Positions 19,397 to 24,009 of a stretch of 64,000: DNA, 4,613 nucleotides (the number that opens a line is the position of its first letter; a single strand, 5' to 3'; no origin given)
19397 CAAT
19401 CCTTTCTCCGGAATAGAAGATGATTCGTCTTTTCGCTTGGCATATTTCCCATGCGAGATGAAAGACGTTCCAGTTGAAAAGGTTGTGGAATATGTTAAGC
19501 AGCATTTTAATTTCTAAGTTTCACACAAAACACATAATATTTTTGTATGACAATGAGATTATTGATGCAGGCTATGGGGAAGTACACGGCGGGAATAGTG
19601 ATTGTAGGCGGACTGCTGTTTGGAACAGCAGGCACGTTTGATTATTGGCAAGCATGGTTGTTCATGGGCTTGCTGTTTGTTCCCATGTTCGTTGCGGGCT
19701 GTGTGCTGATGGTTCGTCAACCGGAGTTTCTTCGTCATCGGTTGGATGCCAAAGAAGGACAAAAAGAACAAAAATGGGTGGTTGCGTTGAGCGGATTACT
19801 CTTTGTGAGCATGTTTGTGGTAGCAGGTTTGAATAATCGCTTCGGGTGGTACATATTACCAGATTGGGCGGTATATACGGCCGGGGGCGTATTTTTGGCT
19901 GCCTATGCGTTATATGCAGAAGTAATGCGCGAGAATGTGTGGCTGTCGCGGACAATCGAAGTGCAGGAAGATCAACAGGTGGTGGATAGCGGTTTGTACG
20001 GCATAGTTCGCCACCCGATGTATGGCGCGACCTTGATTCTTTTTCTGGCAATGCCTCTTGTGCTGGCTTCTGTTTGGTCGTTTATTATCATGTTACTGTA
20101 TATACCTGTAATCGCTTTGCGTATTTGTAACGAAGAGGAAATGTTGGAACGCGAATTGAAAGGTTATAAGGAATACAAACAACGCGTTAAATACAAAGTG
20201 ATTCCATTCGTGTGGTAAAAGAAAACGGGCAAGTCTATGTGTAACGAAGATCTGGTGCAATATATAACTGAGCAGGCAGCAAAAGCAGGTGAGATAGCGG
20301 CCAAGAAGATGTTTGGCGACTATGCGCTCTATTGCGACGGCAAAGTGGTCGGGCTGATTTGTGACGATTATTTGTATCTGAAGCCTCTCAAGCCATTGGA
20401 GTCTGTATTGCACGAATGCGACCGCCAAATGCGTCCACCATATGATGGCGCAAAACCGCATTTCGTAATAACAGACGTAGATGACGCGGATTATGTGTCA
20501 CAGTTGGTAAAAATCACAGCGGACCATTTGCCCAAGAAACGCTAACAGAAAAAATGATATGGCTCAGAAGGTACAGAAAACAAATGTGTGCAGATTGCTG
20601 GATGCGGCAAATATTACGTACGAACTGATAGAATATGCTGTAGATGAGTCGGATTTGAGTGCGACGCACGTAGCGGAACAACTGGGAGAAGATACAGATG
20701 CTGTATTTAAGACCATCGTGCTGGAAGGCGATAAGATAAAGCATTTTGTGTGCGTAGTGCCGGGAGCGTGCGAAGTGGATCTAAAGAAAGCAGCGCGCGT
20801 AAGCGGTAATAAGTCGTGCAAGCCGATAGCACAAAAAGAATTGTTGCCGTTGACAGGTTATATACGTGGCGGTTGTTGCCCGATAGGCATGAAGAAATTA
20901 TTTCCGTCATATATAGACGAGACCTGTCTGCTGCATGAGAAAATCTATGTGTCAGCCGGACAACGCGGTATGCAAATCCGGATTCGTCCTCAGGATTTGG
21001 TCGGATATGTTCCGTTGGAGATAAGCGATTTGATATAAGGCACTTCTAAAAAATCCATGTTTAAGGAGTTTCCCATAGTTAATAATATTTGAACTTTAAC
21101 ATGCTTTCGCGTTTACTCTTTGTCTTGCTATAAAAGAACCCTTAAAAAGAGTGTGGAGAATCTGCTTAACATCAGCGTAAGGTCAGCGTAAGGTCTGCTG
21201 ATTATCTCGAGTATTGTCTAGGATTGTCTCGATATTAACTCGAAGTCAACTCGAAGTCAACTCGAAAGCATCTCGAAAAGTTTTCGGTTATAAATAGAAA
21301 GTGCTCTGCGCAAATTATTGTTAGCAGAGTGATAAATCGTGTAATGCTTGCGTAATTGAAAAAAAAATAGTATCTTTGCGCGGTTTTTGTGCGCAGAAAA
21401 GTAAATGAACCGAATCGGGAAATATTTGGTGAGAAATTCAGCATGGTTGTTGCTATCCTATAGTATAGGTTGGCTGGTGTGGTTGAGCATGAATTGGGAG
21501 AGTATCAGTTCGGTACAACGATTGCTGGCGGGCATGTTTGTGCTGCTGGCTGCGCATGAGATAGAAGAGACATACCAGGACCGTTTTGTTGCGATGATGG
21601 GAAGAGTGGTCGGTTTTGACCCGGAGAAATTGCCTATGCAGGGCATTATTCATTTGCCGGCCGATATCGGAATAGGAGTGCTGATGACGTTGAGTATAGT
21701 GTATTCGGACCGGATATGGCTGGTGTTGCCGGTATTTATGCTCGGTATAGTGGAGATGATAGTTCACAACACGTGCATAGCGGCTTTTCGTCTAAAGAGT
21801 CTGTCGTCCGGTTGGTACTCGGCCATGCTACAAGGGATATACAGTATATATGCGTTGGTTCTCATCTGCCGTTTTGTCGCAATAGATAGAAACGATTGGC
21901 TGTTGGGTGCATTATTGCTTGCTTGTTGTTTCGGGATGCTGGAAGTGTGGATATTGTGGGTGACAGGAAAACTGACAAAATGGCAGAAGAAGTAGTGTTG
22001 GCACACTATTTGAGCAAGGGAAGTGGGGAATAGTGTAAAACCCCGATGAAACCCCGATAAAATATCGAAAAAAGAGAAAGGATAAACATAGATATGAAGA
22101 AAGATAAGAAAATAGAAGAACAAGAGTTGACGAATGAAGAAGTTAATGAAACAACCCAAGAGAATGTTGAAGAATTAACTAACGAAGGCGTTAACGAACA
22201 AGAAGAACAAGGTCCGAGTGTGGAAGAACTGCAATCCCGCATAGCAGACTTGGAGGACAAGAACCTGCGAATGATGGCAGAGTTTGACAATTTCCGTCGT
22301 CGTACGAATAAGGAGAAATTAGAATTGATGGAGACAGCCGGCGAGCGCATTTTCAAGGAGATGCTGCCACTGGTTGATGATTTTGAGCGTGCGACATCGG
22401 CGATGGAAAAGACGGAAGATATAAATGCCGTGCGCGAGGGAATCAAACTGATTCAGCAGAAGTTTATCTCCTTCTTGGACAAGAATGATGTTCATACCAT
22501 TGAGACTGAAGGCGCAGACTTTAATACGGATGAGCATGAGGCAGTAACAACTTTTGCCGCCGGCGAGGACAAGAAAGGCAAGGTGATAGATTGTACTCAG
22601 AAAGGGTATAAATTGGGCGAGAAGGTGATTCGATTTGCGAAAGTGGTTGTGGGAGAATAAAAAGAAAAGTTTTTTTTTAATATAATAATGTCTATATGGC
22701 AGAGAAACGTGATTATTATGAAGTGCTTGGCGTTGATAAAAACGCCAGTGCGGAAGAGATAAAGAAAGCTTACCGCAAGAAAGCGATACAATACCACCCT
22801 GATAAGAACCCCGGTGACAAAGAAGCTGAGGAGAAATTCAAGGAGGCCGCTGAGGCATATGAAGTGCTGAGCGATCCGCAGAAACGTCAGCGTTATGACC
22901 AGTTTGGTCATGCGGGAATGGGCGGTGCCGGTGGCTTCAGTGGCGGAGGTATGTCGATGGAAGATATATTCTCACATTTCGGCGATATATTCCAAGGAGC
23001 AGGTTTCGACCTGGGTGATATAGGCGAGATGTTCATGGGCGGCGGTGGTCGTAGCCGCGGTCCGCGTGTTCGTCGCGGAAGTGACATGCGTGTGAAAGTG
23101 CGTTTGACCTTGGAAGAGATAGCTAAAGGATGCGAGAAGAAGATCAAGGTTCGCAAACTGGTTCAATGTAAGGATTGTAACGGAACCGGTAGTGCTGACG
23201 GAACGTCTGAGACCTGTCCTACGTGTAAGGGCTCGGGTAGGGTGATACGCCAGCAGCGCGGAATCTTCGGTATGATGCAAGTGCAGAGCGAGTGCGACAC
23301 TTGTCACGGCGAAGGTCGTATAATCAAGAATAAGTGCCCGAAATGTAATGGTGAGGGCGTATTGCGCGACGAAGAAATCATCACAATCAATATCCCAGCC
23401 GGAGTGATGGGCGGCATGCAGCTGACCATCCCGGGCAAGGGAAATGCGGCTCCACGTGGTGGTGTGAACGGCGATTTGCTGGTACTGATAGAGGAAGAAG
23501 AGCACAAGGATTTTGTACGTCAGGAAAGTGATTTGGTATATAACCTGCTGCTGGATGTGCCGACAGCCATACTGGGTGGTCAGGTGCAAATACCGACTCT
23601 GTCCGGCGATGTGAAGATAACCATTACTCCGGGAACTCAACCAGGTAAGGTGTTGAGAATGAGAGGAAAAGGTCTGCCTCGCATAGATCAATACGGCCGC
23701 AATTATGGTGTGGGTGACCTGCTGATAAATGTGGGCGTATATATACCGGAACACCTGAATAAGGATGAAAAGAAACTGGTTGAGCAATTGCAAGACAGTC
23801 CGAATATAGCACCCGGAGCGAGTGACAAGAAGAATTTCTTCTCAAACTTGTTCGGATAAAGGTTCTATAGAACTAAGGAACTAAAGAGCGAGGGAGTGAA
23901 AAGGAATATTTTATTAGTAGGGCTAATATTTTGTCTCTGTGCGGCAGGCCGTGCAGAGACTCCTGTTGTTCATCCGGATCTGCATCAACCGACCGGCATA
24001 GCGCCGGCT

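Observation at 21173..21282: Second 11-bp-register array (10 units, 110 bp) upstream of a canonical promoter, carrying a dispersed 26-mer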

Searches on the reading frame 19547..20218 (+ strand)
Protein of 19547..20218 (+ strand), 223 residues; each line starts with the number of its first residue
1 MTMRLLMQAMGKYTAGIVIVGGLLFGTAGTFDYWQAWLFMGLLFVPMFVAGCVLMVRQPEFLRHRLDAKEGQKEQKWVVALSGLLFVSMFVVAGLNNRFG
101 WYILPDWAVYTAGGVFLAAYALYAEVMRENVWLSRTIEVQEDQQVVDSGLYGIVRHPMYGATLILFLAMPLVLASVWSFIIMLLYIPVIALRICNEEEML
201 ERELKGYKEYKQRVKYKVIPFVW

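Call 11: search_protein_families(library=pfam, proteins=[window:19547-20218:+])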
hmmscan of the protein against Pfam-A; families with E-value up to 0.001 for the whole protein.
window:19547-20218:+ (223 aa): 3 families
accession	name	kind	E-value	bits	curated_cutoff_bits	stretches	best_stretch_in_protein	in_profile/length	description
PF04191.18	PEMT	-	8.1e-10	39.5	25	1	125-202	22-100/105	Phospholipid methyltransferase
PF04140.19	ICMT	-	2.8e-08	34.5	24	1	119-200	8-93/95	Isoprenylcysteine carboxyl methyltransferase (ICMT) family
PF01222.22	ERG4_ERG24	-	5.2e-05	22.6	27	1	134-223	340-432/432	Ergosterol biosynthesis ERG4/ERG24 family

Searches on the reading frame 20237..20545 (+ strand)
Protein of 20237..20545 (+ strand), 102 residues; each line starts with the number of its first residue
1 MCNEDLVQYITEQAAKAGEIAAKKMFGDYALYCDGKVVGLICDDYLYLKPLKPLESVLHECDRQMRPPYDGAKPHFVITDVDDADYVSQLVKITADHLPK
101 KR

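Call 11: search_protein_families(library=pfam, proteins=[window:20237-20545:+])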
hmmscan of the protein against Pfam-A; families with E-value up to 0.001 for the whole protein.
window:20237-20545:+ (102 aa): 1 family
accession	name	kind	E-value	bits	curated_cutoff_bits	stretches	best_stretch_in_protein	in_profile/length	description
PF04993.18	TfoX_N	-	6.3e-11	42.7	30.1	1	12-58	1-47/91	TfoX N-terminal domain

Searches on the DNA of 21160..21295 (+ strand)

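Call 69: search_dna_similar(query=window:21160-21295:+, collection=plasmids, mode=distant, max_evalue=0.01, max_rows=10)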
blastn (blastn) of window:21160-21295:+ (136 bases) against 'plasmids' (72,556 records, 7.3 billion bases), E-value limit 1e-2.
No match.

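Call 70: search_dna_similar(query=window:21160-21295:+, collection=phages, mode=distant, max_evalue=0.01, max_rows=10)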
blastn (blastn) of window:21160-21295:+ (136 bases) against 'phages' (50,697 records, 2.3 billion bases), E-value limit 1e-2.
No match.

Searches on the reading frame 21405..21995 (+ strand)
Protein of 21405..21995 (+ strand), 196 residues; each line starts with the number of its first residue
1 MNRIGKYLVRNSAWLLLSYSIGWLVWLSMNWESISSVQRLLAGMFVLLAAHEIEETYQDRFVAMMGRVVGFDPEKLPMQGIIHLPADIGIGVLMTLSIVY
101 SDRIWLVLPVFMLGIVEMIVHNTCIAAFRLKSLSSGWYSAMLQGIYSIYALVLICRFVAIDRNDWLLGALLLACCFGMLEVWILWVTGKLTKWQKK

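Call 11: search_protein_families(library=pfam, proteins=[window:21405-21995:+])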
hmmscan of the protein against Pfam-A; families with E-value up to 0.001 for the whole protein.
window:21405-21995:+ (196 aa): 0 families

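Call 15: find_encoding_contigs(protein=window:21405-21995:+, flank=3000, max_places=10)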
Protein window:21405-21995:+ (196 aa): no gene with exactly this product is on record in the collection.

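Call 16: find_homologous_proteins(query=window:21405-21995:+)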
Query window:21405-21995:+ (196 aa): 2 proteins with E <= 0.001 among 749 candidates.
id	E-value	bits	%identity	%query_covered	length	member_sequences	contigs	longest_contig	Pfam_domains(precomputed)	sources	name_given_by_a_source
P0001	3.1e-118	411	99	96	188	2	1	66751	-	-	-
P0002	1.3e-76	275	65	100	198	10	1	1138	-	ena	-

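Call 17: find_encoding_contigs(protein=P0001, flank=10000, max_places=10)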
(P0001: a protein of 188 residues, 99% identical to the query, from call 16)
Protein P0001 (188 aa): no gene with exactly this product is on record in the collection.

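Call 18: find_encoding_contigs(protein=P0002, flank=10000, max_places=10)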
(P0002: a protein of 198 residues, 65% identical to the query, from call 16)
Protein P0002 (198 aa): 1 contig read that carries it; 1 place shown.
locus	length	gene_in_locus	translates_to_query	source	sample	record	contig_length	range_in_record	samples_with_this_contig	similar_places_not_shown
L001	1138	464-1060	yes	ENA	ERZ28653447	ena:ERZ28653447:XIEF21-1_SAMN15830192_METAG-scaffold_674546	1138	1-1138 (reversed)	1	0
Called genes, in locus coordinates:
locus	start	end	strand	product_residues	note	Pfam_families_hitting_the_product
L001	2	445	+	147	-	?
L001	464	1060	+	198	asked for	-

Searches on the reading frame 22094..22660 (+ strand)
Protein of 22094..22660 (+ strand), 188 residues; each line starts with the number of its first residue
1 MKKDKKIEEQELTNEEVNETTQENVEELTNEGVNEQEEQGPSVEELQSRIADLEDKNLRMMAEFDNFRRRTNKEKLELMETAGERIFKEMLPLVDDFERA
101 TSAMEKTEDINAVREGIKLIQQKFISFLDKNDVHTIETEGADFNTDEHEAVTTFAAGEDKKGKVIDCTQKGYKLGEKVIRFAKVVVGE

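Call 11: search_protein_families(library=pfam, proteins=[window:22094-22660:+])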
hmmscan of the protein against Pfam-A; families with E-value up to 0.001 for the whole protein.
window:22094-22660:+ (188 aa): 1 family
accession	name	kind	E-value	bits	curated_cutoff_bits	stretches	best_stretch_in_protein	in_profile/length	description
PF01025.24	GrpE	-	2.6e-43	148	25.8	1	27-187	7-164/165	GrpE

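Call 55: find_homologous_proteins(query=window:22094-22660:+, max_evalue=1e-40)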
Query window:22094-22660:+ (188 aa): 3996 proteins with E <= 1e-40 among 8000 candidates; the best 120 are listed.
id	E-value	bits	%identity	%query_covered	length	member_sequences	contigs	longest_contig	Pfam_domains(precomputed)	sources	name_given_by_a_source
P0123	1.2e-111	388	100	100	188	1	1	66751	PF01025.25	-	-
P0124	1.1e-103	362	94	100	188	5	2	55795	PF01025.25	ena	-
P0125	2.5e-90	319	84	100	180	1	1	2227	PF01025.25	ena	-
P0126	1.0e-87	310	86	93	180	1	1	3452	PF01025.25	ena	-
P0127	1.8e-87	309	79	100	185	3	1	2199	PF01025.25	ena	-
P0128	1.5e-84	300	77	100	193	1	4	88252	PF01025.25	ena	-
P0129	3.0e-84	299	78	100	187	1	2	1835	PF01025.25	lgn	-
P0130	4.3e-84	298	78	100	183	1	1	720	PF01025.25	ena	-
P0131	4.7e-84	298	89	81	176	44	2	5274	PF01025.25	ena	-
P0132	4.8e-84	298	90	81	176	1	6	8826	PF01025.25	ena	-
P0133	8.2e-84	297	78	99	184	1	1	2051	PF01025.25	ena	-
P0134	1.0e-83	297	79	99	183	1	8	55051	PF01025.25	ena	-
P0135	1.5e-83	297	89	81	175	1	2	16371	PF01025.25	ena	-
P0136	2.1e-83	296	89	81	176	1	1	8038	PF01025.25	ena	-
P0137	2.3e-83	296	90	79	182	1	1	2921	PF01025.25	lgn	-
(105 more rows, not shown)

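Call 56: find_encoding_contigs(protein=P0124, flank=10000, max_places=4)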
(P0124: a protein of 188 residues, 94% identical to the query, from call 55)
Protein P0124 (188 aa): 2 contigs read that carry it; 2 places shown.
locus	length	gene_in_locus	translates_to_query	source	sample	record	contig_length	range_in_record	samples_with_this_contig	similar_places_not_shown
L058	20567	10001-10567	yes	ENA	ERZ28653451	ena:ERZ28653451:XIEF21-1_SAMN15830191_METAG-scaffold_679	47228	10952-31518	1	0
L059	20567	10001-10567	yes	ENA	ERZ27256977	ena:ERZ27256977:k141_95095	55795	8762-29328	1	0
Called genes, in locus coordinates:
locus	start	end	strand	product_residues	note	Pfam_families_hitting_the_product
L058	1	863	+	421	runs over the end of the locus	PF04413:Glycos_transf_N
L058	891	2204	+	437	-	PF00152:tRNA-synt_2 (faint), PF13393:tRNA-synt_His, PF00587:tRNA-synt_2b (weak), PF03129:HGTP_anticodon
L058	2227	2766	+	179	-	PF07659:DUF1599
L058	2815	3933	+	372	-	PF07291:MauE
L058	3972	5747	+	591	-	PF00009:GTP_EFTU, PF01926:MMR_HSR1 (weak), PF00071:Ras (weak), PF22042:EF-G_D2 (faint), PF03144:GTP_EFTU_D2, PF14492:EFG_III (faint), PF00679:EFG_C, PF06421:LepA_C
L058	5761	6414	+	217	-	-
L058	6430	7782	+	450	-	PF03583:LIP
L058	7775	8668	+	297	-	-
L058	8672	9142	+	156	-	PF02590:SPOUT_MTase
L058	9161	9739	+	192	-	-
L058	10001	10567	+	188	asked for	PF01025:GrpE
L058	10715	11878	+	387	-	PF00226:DnaJ, PF01556:DnaJ_C, PF00684:DnaJ_CXXCXGXG, PF15777:Anti-TRAP (faint)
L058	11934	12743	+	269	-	-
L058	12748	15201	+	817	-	-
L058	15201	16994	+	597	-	PF00884:Sulfatase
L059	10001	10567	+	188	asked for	PF01025:GrpE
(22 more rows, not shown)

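Call 57: find_encoding_contigs(protein=P0128, flank=6000, max_places=3)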
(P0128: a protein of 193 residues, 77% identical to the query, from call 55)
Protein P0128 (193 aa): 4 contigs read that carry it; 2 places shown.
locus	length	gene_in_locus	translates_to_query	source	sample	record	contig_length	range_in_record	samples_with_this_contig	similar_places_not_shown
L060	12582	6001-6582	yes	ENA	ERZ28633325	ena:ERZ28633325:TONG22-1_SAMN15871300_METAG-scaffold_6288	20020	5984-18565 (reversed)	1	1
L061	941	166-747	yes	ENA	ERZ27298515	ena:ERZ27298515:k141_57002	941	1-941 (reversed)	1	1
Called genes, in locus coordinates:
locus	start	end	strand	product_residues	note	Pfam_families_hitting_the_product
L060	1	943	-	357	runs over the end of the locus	PF03033:Glyco_transf_28, PF04101:Glyco_tran_28_C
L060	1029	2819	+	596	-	PF01321:Creatinase_N, PF16189:Creatinase_N_2, PF00557:Peptidase_M24, PF16188:Peptidase_M24_C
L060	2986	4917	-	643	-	PF02518:HATPase_c, PF13589:HATPase_c_3, PF00183:HSP90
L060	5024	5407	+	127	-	PF00830:Ribosomal_L28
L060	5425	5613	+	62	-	PF00471:Ribosomal_L33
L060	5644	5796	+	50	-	PF14128:DUF4295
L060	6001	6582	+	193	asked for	PF01025:GrpE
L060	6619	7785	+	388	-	PF00226:DnaJ, PF01556:DnaJ_C, PF00684:DnaJ_CXXCXGXG, PF15777:Anti-TRAP (faint)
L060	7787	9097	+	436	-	PF13231:PMT_2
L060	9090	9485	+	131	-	PF04138:GtrA_DPMS_TM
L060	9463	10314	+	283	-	-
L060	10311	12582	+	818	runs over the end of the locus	-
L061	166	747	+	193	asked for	PF01025:GrpE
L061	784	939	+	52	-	?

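Call 58: find_encoding_contigs(protein=P0134, flank=6000, max_places=3)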
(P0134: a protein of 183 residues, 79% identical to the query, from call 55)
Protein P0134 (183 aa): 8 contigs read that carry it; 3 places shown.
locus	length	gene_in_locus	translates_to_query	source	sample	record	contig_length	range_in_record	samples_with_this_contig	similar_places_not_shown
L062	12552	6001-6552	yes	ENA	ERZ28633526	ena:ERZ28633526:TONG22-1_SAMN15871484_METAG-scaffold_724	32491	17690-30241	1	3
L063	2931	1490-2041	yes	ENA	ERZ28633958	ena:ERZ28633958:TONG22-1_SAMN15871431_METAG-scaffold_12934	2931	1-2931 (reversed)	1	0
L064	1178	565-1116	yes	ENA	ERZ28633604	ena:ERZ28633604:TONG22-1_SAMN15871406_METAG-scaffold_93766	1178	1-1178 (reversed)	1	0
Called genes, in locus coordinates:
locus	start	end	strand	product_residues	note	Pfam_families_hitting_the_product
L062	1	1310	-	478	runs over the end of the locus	PF19295:SufBD_N, PF01458:SUFBD_core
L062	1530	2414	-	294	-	PF00929:RNase_T, PF13482:RNase_H_2 (faint)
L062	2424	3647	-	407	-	PF17785:PUA_3, PF10672:Methyltrans_SAM, PF03602:Cons_hypoth95, PF05175:MTS (weak)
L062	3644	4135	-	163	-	-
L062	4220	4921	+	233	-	PF02463:SMC_N (faint), PF00005:ABC_tran, PF13175:AAA_15 (faint), PF13304:AAA_21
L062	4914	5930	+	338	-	PF05496:RuvB_N, PF07728:AAA_5 (faint), PF00004:AAA, PF17864:AAA_lid_4, PF05491:WHD_RuvB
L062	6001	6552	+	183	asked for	PF01025:GrpE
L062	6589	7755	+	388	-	PF00226:DnaJ, PF01556:DnaJ_C, PF00684:DnaJ_CXXCXGXG, PF15777:Anti-TRAP (faint)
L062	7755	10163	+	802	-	-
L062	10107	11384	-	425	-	PF04932:Wzy_C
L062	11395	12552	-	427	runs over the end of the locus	PF00535:Glycos_transf_2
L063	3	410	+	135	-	?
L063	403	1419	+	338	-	PF05496:RuvB_N, PF07728:AAA_5 (faint), PF00004:AAA, PF17864:AAA_lid_4, PF05491:WHD_RuvB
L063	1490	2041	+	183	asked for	PF01025:GrpE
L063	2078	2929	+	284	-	?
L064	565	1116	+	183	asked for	PF01025:GrpE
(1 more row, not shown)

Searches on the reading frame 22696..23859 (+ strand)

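Call 11: search_protein_families(library=pfam, proteins=[window:22696-23859:+])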
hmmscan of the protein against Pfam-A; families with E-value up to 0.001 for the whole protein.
window:22696-23859:+ (387 aa): 4 families
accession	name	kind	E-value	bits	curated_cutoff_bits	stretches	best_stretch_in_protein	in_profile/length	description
PF01556.23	DnaJ_C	-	6.1e-43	146.9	26.6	1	132-351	2-152/152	DnaJ C terminal domain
PF00226.36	DnaJ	-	3.5e-30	104.3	27.8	1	6-68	1-63/63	DnaJ domain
PF00684.25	DnaJ_CXXCXGXG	-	2.2e-18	66.7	32.7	1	158-221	1-65/65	DnaJ central domain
PF15777.11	Anti-TRAP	-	5e-09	36.5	32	2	156-184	11-43/59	Tryptophan RNA-binding attenuator protein inhibitory protein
